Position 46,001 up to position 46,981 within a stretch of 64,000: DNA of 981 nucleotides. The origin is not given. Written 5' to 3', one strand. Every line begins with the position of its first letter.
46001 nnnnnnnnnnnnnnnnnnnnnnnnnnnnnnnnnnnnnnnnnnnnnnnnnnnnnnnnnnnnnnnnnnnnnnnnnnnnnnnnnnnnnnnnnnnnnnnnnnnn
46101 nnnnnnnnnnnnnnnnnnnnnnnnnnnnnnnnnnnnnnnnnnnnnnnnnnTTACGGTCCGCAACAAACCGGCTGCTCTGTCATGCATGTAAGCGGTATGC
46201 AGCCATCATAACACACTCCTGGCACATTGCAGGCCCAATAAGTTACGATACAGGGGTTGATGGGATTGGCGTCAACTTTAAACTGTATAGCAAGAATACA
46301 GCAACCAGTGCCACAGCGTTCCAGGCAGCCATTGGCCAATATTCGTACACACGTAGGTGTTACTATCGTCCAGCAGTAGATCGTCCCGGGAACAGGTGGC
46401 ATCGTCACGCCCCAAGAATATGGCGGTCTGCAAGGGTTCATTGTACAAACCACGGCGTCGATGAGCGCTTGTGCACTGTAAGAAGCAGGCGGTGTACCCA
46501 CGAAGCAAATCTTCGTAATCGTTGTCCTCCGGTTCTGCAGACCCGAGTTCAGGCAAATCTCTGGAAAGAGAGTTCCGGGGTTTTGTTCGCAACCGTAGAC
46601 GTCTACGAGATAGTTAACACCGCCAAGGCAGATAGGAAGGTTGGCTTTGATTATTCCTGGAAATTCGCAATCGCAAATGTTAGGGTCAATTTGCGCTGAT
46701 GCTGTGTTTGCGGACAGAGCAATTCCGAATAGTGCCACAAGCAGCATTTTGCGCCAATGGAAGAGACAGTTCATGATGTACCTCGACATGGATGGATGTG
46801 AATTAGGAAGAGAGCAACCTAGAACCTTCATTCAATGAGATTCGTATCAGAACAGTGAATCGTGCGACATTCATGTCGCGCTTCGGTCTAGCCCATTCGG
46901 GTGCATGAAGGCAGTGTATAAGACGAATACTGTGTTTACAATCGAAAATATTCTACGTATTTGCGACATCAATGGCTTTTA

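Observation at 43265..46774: Cassette: disulfide-rich protein, Asp-box propeller and a CTD-only protein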

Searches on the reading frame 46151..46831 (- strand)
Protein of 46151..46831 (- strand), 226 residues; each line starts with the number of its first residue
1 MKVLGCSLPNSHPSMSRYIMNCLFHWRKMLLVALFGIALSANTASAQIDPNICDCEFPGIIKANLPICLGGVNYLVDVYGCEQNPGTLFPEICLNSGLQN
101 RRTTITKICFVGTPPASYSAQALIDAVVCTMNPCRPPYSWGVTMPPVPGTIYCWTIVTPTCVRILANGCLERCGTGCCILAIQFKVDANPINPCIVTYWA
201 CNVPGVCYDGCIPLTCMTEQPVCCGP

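Call 3: search_protein_families(library=pfam, proteins=[window:46151-46831:-], max_evalue=0.1)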
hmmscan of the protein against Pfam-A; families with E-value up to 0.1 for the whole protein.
window:46151-46831:- (226 aa): 0 families

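Call 4: search_protein_families(library=ncbifam, proteins=[window:46151-46831:-], max_evalue=0.1)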
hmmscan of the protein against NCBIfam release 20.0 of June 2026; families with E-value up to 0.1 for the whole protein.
window:46151-46831:- (226 aa): 0 families

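Call 8: find_homologous_proteins(query=window:46151-46831:-, max_evalue=0.01)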
Query window:46151-46831:- (226 aa): 1 proteins with E <= 0.01 among 80 candidates.
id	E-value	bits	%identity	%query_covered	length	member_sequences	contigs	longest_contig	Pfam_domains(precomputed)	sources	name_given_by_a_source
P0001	6.6e-140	483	100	92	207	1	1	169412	-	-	-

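Call 12: find_encoding_contigs(protein=P0001, flank=10000, max_places=6)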
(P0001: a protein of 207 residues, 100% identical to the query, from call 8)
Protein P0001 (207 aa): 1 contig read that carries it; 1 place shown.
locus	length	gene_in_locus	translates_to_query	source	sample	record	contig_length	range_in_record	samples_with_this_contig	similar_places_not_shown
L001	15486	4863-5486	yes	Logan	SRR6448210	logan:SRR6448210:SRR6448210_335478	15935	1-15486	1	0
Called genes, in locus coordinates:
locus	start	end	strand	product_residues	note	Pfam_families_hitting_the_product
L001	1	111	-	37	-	?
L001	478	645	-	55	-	-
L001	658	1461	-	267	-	PF00266:Aminotran_5, PF01053:Cys_Met_Meta_PP, PF01041:DegT_DnrJ_EryC1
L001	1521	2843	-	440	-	PF00009:GTP_EFTU, PF01926:MMR_HSR1, PF02421:FeoB_N, PF04548:AIG1 (weak), PF00009:GTP_EFTU, PF01926:MMR_HSR1, PF02421:FeoB_N, PF14714:KH_dom-like, +8 more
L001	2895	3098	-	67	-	-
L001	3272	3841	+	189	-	-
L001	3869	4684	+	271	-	-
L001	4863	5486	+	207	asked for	-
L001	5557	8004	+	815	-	PF02012:BNR (faint), PF13088:BNR_2 (faint)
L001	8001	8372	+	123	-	PF18962:Por_Secre_tail (weak)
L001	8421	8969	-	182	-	-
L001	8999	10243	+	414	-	PF13173:AAA_14, PF13635:DUF4143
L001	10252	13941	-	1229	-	PF22544:HYDIN_VesB_CFA65-like_Ig (faint)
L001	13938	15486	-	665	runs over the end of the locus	?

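Call 21: predict_structure(protein=P0001)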
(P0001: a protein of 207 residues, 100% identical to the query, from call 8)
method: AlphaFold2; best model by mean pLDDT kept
length: 207 residues; sequences in the alignment: 1
mean_pLDDT: 37.9   pTM: 0.33
mean pLDDT of the five models: 37.9, 35.9, 32.0, 30.5, 28.8
residues with pLDDT >= 90: 0; 70-90: 0; 50-70: 22; < 50: 185
segments of 3 or more residues with pLDDT < 50: 18-40, 45-58, 62-207
pLDDT, mean of each block of 10 residues (from residue 1): 54 52 41 44 47 44 41 29 36 38 34 29 33 41 36 33 37 37 32 30 27
secondary structure, 60 per line:
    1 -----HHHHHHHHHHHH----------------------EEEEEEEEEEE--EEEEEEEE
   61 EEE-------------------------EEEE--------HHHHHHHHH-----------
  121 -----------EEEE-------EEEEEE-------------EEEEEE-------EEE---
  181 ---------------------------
elements in order: H6-17 E40-50 E53-63 E89-92 H101-109 E132-135 E143-148 E162-167 E175-177

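Call 23: search_protein_representatives(protein=P0001)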
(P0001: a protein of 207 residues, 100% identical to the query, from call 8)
Query: 207 residues. Proteins with E-value up to 0.001 (for the whole library): 30; up to 1e-10: 17; up to 1e-30: 2. The best 30 are listed.
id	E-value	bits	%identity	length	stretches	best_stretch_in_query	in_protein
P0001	1.3e-140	483.2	100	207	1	1-207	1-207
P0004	6.1e-36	140.7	44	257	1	10-205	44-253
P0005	5.5e-28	114.6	36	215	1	11-205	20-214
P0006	5.6e-28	114.6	37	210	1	22-200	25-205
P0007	9.9e-28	113.8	47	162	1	48-206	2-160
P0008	8.1e-27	110.8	43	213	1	31-205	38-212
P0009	2.8e-25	105.8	39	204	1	14-205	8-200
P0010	3.0e-25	105.7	34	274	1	19-206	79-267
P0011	5.8e-24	101.5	43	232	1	8-205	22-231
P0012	7.7e-24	101.1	40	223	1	2-171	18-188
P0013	6.0e-22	94.9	43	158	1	72-202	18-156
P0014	1.2e-13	67.7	32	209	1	29-193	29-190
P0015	3.7e-13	66.1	42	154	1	7-95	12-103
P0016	2.2e-12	63.6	33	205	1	3-205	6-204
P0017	3.0e-12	63.1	32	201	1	18-205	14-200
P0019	7.0e-11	58.7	30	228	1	9-201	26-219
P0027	1.9e-05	40.9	30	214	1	13-204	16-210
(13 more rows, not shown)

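Call 25: find_encoding_contigs(protein=P0004, flank=8000, max_places=3)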
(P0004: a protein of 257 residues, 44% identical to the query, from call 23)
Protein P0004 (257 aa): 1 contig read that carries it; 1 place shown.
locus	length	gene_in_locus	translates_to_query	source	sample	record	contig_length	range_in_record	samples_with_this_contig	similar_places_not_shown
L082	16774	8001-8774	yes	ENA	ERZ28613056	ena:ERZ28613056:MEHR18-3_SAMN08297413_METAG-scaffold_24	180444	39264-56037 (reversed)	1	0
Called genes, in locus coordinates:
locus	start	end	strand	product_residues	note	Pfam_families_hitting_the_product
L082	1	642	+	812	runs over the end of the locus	PF02585:PIG-L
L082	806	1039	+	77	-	-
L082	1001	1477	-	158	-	PF05163:DinB, PF12867:DinB_2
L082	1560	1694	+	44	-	-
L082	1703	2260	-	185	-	PF08547:CIA30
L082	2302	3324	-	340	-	PF01699:Na_Ca_ex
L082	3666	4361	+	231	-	PF13505:OMP_b-brl (weak)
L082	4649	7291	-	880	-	PF15902:Sortilin-Vps10, PF18962:Por_Secre_tail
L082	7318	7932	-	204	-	-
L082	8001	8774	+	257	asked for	-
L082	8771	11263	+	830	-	PF15902:Sortilin-Vps10 (faint)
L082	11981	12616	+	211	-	PF01121:CoaE, PF13238:AAA_18 (weak)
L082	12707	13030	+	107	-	PF00085:Thioredoxin, PF08534:Redoxin (faint), PF00578:AhpC-TSA (faint), PF13098:Thioredoxin_2, PF13905:Thioredoxin_8 (faint)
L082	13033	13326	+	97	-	PF01329:Pterin_4a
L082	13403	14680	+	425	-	PF03952:Enolase_N, PF00113:Enolase_C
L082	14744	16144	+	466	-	PF02878:PGM_PMM_I, PF02879:PGM_PMM_II, PF02880:PGM_PMM_III, PF00408:PGM_PMM_IV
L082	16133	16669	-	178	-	PF00908:dTDP_sugar_isom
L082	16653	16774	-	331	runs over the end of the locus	PF00389:2-Hacid_dh, PF02826:2-Hacid_dh_C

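Call 27: find_encoding_contigs(protein=P0005, flank=8000, max_places=3)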
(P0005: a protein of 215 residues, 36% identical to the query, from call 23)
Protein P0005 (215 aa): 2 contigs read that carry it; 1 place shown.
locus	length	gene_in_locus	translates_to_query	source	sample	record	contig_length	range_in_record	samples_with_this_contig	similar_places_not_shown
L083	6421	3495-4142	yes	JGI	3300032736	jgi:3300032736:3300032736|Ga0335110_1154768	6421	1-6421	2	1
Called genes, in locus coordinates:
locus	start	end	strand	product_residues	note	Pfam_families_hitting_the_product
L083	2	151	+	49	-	?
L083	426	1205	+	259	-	PF01048:PNP_UDP_1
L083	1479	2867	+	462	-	PF25077:DUF7800, PF09423:PhoD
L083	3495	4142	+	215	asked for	-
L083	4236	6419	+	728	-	?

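Call 28: find_encoding_contigs(protein=P0008, flank=8000, max_places=3)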
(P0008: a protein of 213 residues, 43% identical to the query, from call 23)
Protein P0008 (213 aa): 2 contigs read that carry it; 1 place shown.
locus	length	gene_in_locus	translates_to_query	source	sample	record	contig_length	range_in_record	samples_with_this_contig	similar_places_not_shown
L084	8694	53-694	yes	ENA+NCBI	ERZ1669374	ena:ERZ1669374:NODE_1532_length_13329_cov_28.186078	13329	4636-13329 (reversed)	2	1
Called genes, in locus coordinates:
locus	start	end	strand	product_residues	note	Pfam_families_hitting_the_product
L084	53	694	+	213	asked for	-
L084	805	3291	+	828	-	-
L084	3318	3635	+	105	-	-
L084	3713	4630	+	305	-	PF00005:ABC_tran, PF13304:AAA_21 (weak)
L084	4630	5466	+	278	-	PF12679:ABC2_membrane_2 (weak), PF10920:DUF2705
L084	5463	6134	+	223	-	-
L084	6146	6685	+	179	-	PF14066:DUF4256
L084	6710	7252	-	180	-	-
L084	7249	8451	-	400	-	-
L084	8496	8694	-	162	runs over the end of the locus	-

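Call 29: find_encoding_contigs(protein=P0011, flank=8000, max_places=3)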
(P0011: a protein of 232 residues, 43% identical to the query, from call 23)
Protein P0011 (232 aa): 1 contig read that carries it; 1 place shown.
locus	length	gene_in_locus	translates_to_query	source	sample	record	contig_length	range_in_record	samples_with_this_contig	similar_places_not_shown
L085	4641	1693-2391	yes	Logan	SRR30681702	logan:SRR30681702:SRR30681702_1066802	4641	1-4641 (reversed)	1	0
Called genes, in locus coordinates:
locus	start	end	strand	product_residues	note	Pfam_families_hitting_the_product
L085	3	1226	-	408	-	?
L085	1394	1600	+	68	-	-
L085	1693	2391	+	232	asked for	-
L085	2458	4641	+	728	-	?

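Call 34: find_encoding_contigs(protein=P0009, flank=8000, max_places=3)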
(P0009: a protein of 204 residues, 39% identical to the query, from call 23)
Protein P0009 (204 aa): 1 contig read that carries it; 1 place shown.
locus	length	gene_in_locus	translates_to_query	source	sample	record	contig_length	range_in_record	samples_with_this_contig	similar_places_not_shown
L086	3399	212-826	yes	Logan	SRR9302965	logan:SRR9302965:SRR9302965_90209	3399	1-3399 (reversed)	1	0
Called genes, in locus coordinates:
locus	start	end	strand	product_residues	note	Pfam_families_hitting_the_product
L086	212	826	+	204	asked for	-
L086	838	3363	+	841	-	-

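Call 35: find_encoding_contigs(protein=P0016, flank=8000, max_places=3)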
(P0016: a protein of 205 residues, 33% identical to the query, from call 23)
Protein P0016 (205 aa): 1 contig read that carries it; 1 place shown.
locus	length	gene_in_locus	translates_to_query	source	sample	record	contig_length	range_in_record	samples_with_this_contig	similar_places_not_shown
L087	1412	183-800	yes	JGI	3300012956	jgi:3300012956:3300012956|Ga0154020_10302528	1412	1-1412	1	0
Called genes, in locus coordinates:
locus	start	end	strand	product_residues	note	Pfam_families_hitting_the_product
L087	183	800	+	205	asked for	-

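Call 36: find_related_loci(query=A3, collection=metagenome_contigs, flank=5000)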
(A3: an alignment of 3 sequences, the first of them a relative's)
Query A3 (828 aa) in metagenome_contigs; peptide patterns used: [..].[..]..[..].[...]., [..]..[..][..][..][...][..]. (x = any residue, [..] = any of these).
167 stretches matched a pattern; 1 encode a relative of the query (tblastn E <= 1e-3); 1 distinct loci.
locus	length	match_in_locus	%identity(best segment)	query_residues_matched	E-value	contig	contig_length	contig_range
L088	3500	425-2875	42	10-826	0e+0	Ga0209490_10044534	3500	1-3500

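Call 39: search_solved_structures(query=A1, max_evalue=10)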
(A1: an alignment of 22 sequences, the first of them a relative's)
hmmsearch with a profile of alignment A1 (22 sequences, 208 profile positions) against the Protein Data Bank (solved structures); distinct sequences matched with E-value up to 10: 2.
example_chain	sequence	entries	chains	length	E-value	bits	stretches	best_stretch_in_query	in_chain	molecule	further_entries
9j92_E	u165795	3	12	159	0.83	12.3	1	75-134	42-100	Cornichon family AMPA receptor auxiliary protein 3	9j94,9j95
6peq_E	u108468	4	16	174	0.95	12.1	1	75-134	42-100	Protein cornichon homolog 3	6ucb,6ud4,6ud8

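Call 42: find_encoding_contigs(protein=P0006, flank=8000, max_places=3)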
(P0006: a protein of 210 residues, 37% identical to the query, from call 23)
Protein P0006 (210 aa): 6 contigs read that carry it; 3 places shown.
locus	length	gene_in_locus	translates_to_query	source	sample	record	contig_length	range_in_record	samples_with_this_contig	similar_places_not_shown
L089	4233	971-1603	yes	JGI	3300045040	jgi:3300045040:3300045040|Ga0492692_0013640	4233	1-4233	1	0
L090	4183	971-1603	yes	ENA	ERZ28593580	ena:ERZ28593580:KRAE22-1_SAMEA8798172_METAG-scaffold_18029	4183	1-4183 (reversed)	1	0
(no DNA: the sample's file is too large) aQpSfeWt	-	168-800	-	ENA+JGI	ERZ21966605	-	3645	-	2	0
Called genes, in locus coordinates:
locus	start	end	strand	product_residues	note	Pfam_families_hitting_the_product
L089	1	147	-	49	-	?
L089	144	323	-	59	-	-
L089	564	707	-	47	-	-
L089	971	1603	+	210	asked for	-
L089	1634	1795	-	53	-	-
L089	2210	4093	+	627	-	-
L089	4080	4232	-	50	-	?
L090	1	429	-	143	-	?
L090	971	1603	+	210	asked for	-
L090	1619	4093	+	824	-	-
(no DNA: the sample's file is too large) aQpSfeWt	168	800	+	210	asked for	-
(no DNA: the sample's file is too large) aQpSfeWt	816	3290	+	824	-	-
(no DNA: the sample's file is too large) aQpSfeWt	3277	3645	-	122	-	?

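Call 43: find_encoding_contigs(protein=P0014, flank=8000, max_places=3)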
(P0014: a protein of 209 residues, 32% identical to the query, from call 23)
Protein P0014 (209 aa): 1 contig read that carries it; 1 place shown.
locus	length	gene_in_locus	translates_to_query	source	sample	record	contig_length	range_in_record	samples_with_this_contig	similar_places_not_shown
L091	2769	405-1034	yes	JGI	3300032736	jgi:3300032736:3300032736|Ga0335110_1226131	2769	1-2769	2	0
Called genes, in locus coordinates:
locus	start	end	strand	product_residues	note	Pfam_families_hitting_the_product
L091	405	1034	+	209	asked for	-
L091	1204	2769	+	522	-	?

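Call 45: predict_structure(alignment_id=A1)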
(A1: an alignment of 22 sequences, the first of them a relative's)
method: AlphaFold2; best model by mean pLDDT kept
length: 207 residues; sequences in the alignment: 22
mean_pLDDT: 89.1   pTM: 0.82
mean pLDDT of the five models: 89.1, 88.6, 88.4, 87.9, 87.3
residues with pLDDT >= 90: 139; 70-90: 49; 50-70: 17; < 50: 2
segments of 3 or more residues with pLDDT < 50: none
pLDDT, mean of each block of 10 residues (from residue 1): 61 75 70 87 90 95 85 94 96 96 96 88 91 96 97 97 95 91 97 95 74
secondary structure, 60 per line:
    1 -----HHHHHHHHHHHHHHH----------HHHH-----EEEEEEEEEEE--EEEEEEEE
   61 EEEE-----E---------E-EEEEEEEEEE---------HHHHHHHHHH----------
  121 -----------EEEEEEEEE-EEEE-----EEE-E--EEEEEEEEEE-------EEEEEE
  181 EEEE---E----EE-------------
elements in order: H6-20 H31-34 E40-50 E53-64 E82-91 H101-110 E132-140 E142-145 E151-153 E158-167 E175-184

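Call 49: fold_search(model_id=the predicted structure, library=pdb)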
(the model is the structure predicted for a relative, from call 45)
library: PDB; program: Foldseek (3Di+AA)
matches with E <= 10: 411; with E <= 0.001: 0
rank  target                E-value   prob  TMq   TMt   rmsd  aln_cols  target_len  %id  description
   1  7t4q_D                1.8e-01  0.02  0.09  0.11  22.4       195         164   10  CryoEM structure of the HCMV Pentamer gH/gL/UL128/UL130/UL131A in complex with neutralizing fabs 2C12, 7I13 and 13H11 (released 2022-03-23)
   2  7t4r_N                3.7e-01  0.02  0.10  0.12  19.5       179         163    8  CryoEM structure of the HCMV Pentamer gH/gL/UL128/UL130/UL131A in complex with THBD and neutralizing fabs MSL-109 and  (released 2022-03-23)
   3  5coz                  4.7e-01  0.04  0.14  0.10  18.3       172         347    8  Crystal structure of an uncharacterized protein (EUBREC_2869) from Eubacterium rectale ATCC 33656 at 1.45 A resolution (released 2015-08-05)
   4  7rxu                  4.9e-01  0.04  0.13  0.17  10.6       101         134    8  Crystal structure of Cj1090c (released 2022-08-31)
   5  9i2s_A                5.5e-01  0.03  0.16  0.18  17.5       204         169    7  Velvet domain of the transcriptional regulator VeA (released 2025-05-07)
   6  7zgt_A                6.2e-01  0.10  0.12  0.10  16.9        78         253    9  C-Methyltransferase PsmD from Streptomyces griseofuscus (apo form) (released 2022-12-28)
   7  2r76_B                6.6e-01  0.06  0.13  0.18   9.6        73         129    8  Crystal structure of the rare lipoprotein B (SO_1173) from Shewanella oneidensis, Northeast Structural Genomics Consor (released 2007-09-25)
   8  4e72                  7.4e-01  0.05  0.14  0.13  13.0       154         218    9  Crystal structure of a DUF3298 family protein (PA4972) from Pseudomonas aeruginosa PAO1 at 2.15 A resolution (released 2012-04-25)
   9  8gq4                  7.8e-01  0.10  0.21  0.15   8.3       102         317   11  Histone acetyltransferase Rtt109 mutant-N195A (released 2023-09-13)
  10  7m22_D                7.8e-01  0.02  0.11  0.16  13.2       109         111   10  Cryo-EM structure of the HCMV pentamer bound by human neuropilin 2 (released 2021-08-11)
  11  7kbb_D                7.8e-01  0.02  0.11  0.13  20.3       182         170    9  Cryo-EM structure of the HCMV pentamer bound by Fabs 2-18 and 8I21 (released 2021-08-11)
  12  2ddc_B                9.3e-01  0.10  0.19  0.18  12.4       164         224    9  Unique behavior of a histidine responsible for an engineered green-to-red photoconversion process (released 2006-03-07)
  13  1xss_B                9.9e-01  0.09  0.19  0.18  12.7       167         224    8  Semi-rational engineering of a green-emitting coral fluorescent protein into an efficient highlighter. (released 2005-03-15)
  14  5ixm_D                9.9e-01  0.08  0.16  0.20   8.9        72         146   12  The LPS Transporter LptDE from Yersinia pestis, core complex (released 2016-05-18)
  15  9i2s_D                9.9e-01  0.07  0.15  0.17  14.1        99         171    8  Velvet domain of the transcriptional regulator VeA (released 2025-05-07)
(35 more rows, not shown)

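Call 75: find_encoding_contigs(protein=P0019, flank=8000, max_places=3)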
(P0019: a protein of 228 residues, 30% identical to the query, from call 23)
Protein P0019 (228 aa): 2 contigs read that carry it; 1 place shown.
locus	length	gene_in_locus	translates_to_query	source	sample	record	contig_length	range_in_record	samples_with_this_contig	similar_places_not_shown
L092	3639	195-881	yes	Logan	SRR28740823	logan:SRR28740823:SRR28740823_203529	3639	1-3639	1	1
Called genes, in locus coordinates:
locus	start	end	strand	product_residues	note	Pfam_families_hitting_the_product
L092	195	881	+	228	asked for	-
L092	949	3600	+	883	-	PF15902:Sortilin-Vps10 (faint), PF02012:BNR (faint), PF18962:Por_Secre_tail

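Call 76: find_encoding_contigs(protein=P0027, flank=8000, max_places=3)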
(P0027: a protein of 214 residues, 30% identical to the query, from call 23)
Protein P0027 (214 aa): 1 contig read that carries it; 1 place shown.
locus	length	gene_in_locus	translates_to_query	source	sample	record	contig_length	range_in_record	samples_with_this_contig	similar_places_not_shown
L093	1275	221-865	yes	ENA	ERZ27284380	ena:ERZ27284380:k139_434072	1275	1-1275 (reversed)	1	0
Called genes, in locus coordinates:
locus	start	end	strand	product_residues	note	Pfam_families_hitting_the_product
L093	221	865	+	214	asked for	-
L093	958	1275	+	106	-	?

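Call 79: fold_search(model_id=the predicted structure, library=viral)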
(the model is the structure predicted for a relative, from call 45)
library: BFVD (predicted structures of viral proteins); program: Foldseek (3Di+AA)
matches with E <= 10: 551; with E <= 0.001: 0
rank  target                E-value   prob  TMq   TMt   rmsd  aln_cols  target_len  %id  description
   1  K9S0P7                1.4e-01  0.04  0.11  0.08  19.7       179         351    9  (no name in the UniProt tables at hand)
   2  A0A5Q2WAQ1            1.6e-01  0.03  0.13  0.06  26.5       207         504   12  (no name in the UniProt tables at hand)
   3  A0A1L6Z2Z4            1.7e-01  0.06  0.12  0.09  24.3       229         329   11  (no name in the UniProt tables at hand)
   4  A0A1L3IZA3            1.8e-01  0.07  0.16  0.16  17.9       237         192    8  (no name in the UniProt tables at hand)
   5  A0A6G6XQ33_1          2.2e-01  0.04  0.09  0.03  13.8        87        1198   15  (no name in the UniProt tables at hand)
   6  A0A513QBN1            2.4e-01  0.57  0.19  0.07   7.0        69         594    6  Tail spike TSP1/Gp66 N-terminal domain-containing protein [Shigella phage MK-13]
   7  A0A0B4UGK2            2.9e-01  0.05  0.16  0.13  17.9       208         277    7  (no name in the UniProt tables at hand)
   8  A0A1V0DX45            3.1e-01  0.04  0.13  0.14  17.4       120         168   10  Collagen triple helix repeat family protein [Synechococcus virus S-ESS1]
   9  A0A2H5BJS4            3.2e-01  0.03  0.14  0.07  20.4       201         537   10  dihydrofolate reductase [Erwinia phage vB_EamM_MadMel]
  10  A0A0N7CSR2            3.4e-01  0.03  0.11  0.07  18.1       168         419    6  LEF-3 [Buzura suppressaria nuclear polyhedrosis virus]
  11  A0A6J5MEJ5            3.6e-01  0.04  0.15  0.15  16.6       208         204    9  Uncharacterized protein [uncultured Caudovirales phage]
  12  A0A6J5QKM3            3.6e-01  0.04  0.14  0.05  22.0       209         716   10  Uncharacterized protein [uncultured Caudovirales phage]
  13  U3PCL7                3.9e-01  0.06  0.12  0.17  17.2       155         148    7  (no name in the UniProt tables at hand)
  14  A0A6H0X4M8            4.3e-01  0.44  0.18  0.06   7.1        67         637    9  (no name in the UniProt tables at hand)
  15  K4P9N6                4.6e-01  0.06  0.13  0.09  13.7        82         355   11  Uncharacterized protein [Heliothis virescens ascovirus 3g]
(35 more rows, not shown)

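Call 84: search_protein_families(library=pfam, alignment_id=A1, max_evalue=0.1)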
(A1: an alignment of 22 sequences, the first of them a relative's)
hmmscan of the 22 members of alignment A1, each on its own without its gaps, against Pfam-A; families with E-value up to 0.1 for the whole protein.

A. member 1, P0001 (207 aa): 0 families

B. families by the number of members that match (of 22 scanned): 1 family
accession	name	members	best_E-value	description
PF24828.1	DUF7713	1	0.085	Domain of unknown function (DUF7713)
